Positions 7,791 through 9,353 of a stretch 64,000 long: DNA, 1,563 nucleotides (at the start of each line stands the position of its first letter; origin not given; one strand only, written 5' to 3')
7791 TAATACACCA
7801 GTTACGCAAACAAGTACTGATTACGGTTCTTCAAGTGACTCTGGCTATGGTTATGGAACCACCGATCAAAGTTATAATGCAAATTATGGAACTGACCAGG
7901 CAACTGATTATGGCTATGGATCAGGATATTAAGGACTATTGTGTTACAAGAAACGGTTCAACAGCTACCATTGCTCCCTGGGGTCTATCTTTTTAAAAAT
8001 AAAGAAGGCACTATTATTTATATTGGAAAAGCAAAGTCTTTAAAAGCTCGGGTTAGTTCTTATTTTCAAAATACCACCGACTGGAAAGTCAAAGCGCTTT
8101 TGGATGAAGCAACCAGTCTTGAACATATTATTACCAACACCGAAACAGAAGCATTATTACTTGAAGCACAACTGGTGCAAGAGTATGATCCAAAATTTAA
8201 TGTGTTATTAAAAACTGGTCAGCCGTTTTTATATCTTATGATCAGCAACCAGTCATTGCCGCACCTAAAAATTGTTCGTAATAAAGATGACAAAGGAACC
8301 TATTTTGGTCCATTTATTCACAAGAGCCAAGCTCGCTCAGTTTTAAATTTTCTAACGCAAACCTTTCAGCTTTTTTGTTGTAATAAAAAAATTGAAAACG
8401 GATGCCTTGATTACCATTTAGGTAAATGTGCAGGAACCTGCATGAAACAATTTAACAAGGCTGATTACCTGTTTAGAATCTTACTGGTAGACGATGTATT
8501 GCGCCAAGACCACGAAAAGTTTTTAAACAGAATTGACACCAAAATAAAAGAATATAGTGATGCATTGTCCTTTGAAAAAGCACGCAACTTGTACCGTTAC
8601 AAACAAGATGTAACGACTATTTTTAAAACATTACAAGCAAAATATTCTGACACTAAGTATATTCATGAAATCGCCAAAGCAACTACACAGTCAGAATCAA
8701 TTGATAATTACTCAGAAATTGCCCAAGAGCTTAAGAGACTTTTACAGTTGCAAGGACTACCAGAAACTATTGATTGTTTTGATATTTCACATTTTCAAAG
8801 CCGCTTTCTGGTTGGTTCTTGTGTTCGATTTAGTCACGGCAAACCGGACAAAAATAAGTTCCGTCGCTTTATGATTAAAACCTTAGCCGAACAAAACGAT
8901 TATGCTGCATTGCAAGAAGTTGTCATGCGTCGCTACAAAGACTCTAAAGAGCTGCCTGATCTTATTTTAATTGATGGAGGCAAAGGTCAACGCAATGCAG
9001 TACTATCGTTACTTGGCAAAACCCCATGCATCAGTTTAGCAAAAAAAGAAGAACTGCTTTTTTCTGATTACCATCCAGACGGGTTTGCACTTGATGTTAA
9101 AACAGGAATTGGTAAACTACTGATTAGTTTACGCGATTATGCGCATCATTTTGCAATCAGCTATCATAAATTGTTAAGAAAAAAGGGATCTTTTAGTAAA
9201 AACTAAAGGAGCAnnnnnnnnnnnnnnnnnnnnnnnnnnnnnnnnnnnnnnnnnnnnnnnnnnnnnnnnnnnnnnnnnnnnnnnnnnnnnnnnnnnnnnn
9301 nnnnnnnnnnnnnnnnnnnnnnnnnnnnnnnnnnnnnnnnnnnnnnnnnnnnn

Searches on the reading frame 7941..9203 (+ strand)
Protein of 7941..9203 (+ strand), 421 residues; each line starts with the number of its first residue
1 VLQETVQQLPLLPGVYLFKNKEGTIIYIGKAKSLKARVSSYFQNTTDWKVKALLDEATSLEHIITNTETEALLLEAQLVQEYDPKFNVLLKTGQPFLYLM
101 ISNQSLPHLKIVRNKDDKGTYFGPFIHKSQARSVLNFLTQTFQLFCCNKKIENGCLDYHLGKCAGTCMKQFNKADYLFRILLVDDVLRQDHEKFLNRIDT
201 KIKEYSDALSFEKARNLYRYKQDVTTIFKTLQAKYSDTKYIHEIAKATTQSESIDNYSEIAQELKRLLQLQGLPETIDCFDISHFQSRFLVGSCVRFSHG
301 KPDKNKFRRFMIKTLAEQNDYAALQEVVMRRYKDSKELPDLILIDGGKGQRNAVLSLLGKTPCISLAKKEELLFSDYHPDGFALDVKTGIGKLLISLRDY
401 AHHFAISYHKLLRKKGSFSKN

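Call 13: search_protein_families(library=pfam, proteins=[window:7941-9203:+], max_evalue=0.001)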
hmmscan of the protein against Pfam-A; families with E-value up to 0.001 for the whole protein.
window:7941-9203:+ (421 aa): 2 families
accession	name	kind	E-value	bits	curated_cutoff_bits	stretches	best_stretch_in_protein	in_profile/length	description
PF08459.17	UvrC_RNaseH_dom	-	1.3e-37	129.5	22.3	1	266-406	2-159/159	UvrC RNAse H endonuclease domain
PF01541.30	GIY-YIG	-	2.9e-09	37.6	22.6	1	14-86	3-77/78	GIY-YIG catalytic domain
